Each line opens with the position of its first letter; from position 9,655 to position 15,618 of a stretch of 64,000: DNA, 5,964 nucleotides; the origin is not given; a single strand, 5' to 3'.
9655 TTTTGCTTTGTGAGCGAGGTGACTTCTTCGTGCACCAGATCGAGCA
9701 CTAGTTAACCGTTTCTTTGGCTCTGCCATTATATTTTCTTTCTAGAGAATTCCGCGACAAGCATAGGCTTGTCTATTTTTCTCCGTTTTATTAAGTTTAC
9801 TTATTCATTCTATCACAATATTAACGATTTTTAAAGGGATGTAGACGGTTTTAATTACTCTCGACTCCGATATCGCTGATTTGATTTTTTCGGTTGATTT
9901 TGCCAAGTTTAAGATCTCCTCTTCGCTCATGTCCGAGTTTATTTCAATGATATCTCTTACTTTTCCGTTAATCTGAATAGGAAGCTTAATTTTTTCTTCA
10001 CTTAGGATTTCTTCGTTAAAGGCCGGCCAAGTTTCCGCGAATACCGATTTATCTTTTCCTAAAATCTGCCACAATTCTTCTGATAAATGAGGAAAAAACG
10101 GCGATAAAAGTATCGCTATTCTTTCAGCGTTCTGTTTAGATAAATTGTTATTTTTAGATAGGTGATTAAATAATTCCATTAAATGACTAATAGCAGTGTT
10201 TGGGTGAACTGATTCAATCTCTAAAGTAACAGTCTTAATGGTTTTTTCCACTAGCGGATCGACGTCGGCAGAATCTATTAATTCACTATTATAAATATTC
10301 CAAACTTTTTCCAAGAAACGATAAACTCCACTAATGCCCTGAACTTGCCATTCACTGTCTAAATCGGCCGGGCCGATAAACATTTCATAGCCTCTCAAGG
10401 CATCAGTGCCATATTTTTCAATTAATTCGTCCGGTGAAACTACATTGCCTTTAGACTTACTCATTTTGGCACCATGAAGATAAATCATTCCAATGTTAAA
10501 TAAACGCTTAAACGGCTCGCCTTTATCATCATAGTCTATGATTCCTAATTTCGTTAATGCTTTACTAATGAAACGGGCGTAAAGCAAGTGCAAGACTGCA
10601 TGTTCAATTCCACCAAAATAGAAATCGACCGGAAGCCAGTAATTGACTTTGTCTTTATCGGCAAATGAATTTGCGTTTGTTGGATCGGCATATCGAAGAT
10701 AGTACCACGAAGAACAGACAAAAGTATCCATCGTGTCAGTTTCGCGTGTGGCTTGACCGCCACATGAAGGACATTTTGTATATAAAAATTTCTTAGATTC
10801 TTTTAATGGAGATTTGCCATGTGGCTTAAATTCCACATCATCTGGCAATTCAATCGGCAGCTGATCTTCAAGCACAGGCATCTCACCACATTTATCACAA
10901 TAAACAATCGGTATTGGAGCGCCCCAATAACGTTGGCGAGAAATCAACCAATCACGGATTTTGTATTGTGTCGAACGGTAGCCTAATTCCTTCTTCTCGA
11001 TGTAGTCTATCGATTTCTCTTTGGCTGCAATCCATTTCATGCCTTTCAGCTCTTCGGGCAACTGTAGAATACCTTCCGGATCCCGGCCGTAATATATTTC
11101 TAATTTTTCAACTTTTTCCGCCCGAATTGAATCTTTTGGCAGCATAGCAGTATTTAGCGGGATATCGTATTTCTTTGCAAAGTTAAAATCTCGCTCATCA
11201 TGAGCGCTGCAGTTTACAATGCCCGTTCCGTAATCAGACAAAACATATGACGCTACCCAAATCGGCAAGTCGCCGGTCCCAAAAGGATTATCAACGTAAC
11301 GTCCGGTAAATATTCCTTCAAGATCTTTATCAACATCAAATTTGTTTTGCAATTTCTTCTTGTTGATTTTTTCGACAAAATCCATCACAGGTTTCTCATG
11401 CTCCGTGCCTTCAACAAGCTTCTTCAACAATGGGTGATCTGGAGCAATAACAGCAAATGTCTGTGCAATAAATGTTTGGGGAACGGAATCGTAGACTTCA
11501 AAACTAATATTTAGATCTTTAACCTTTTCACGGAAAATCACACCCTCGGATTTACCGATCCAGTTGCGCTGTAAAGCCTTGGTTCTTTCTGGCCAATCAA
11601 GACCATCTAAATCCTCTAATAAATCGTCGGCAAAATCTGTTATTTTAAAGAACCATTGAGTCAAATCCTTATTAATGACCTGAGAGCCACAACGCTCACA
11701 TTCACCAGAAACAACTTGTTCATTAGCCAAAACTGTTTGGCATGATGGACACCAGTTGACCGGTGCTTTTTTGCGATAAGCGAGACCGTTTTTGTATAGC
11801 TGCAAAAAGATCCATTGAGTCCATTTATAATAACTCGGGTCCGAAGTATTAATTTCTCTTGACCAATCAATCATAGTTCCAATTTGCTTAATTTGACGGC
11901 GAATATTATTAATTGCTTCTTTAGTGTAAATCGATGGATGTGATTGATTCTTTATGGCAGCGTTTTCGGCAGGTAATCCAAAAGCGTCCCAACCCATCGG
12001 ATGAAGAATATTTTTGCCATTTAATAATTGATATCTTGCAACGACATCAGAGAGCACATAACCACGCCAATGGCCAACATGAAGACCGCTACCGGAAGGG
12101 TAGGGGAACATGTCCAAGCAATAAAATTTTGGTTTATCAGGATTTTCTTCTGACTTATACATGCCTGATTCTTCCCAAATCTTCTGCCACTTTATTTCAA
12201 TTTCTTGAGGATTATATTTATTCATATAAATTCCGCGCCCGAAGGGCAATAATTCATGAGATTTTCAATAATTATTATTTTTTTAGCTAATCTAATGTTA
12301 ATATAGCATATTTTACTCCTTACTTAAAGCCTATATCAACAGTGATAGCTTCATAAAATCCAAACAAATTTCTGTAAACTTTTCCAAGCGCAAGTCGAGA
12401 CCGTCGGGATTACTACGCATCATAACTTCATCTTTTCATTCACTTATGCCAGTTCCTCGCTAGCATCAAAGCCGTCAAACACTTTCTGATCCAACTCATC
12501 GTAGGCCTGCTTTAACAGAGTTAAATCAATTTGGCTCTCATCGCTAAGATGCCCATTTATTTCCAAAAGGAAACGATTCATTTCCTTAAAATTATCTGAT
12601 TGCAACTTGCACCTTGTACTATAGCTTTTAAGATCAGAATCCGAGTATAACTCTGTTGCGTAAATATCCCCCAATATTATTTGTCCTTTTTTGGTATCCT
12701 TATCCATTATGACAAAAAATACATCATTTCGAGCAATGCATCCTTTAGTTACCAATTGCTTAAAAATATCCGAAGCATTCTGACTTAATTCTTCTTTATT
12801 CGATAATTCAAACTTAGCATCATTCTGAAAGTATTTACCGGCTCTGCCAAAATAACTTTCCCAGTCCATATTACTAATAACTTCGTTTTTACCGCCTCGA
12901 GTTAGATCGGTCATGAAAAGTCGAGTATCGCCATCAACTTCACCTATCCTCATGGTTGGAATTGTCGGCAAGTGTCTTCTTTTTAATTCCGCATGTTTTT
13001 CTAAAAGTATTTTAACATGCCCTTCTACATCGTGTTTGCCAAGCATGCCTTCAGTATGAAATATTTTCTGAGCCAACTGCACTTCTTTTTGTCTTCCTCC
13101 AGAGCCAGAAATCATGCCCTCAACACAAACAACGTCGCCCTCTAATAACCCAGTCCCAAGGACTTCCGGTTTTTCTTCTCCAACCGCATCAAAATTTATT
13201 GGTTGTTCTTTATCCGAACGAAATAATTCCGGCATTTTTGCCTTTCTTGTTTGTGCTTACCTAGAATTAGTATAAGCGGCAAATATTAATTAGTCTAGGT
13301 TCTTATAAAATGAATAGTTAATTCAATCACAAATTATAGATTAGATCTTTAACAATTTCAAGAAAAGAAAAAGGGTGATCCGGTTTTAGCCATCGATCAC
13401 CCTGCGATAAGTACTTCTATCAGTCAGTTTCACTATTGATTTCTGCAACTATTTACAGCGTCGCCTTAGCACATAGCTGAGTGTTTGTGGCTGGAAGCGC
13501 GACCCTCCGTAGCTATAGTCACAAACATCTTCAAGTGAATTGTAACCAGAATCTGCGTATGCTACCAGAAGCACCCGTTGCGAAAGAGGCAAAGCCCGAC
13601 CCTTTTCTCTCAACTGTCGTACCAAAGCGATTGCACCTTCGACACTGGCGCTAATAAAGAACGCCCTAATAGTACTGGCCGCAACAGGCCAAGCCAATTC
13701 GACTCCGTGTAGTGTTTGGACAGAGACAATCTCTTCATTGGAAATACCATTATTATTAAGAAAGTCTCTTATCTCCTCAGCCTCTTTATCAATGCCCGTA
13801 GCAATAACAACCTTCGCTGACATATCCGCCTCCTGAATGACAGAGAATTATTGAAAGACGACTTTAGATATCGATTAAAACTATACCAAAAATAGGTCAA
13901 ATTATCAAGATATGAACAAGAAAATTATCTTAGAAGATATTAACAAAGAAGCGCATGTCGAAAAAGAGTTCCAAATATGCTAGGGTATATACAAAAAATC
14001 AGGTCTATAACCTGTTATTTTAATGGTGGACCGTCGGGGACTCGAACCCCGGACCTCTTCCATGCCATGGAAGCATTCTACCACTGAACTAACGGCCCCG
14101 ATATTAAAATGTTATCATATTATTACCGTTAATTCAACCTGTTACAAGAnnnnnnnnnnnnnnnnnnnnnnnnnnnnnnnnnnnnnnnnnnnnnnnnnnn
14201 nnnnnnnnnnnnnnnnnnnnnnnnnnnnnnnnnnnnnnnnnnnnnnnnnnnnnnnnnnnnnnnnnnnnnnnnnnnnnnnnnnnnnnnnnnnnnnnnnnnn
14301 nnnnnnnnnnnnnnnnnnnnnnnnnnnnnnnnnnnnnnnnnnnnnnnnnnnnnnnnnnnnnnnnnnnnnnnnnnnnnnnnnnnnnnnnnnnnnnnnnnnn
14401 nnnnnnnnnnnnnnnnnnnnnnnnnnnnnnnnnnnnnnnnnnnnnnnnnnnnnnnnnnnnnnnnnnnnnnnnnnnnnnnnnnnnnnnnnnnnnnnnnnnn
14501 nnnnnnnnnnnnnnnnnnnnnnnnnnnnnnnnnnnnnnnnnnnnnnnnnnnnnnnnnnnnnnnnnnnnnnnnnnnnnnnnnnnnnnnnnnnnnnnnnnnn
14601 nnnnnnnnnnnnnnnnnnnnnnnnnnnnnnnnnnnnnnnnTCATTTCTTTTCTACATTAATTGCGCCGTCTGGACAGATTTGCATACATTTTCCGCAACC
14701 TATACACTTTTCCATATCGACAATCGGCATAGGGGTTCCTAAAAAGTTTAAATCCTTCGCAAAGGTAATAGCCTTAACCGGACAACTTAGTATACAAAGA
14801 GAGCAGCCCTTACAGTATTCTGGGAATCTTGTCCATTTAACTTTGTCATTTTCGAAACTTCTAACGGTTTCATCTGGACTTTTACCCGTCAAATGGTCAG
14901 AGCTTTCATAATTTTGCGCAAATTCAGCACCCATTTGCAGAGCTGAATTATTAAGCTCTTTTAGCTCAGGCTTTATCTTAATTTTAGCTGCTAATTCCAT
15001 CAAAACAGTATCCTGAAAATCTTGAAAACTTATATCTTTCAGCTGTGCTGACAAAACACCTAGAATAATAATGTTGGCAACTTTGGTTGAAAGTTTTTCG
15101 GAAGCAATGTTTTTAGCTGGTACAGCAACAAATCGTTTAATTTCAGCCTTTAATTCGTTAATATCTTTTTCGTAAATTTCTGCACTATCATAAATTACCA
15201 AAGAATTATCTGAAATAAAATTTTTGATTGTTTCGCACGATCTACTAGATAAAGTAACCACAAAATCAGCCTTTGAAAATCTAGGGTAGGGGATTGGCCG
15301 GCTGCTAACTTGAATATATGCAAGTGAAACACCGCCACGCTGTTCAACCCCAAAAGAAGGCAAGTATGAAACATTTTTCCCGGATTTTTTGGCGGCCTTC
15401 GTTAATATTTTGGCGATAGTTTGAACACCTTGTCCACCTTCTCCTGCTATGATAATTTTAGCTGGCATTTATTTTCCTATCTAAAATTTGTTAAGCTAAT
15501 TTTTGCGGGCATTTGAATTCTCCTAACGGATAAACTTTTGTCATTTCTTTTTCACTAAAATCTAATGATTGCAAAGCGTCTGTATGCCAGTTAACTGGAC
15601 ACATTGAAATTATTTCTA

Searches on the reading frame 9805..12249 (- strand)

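Call 47: search_protein_families(library=pfam, proteins=[window:9805-12249:-], max_evalue=0.00001)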
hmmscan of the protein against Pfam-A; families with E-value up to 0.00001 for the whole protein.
window:9805-12249:- (814 aa): 4 families
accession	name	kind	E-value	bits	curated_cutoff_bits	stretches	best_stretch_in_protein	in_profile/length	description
PF00133.28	tRNA-synt_1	-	1.4e-58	199.1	22.7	2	20-233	1-227/414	tRNA synthetases class I (I, L, M and V)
PF13603.12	tRNA-synt_1_2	-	2.2e-41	141.8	25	1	228-417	1-184/185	Leucyl-tRNA synthetase, editing domain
PF09334.17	tRNA-synt_1g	-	1.5e-32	113.3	20.1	2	48-190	7-145/391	tRNA synthetases class I (M)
PF08264.19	Anticodon_1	-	4.8e-18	65.9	25.1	1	668-778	9-146/148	Anticodon-binding domain of tRNA ligase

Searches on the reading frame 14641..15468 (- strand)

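Call 48: search_protein_families(library=pfam, proteins=[window:14641-15468:-], max_evalue=0.00001)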
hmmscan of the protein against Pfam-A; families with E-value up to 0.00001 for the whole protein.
window:14641-15468:- (275 aa): 11 families
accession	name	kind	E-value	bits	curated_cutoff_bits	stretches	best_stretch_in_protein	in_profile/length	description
PF01558.24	POR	-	8.5e-33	114.4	27.4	1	11-181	1-172/173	Pyruvate ferredoxin/flavodoxin oxidoreductase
PF00037.32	Fer4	-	2.1e-14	53.1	21.1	1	248-270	1-23/24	4Fe-4S binding domain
PF12837.12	Fer4_6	-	2.7e-11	43.3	25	1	248-270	2-24/24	4Fe-4S binding domain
PF12838.12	Fer4_7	-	2.9e-11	44.1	27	1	219-269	2-52/52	4Fe-4S dicluster domain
PF14697.11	Fer4_21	-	5.8e-11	42.8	35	0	250-270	3-23/59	4Fe-4S dicluster domain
PF13237.11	Fer4_10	-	5.9e-09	36.2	25.5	1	216-266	6-53/53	4Fe-4S dicluster domain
PF12797.12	Fer4_2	-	2.9e-08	33.6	24.5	1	246-266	1-21/22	4Fe-4S binding domain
PF13187.11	Fer4_9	-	8.7e-08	32.5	27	1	218-270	1-52/52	4Fe-4S dicluster domain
PF13484.11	Fer4_16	-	9.7e-07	29.9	30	0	254-273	1-20/66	4Fe-4S double cluster binding domain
PF12800.12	Fer4_4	-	1.2e-06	28.8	24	0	253-268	2-17/17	4Fe-4S binding domain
PF25160.1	LdpA_Fe-S-bd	-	1.3e-06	28.5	27.6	0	224-272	8-45/49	LdpA Fe-S cluster-binding domain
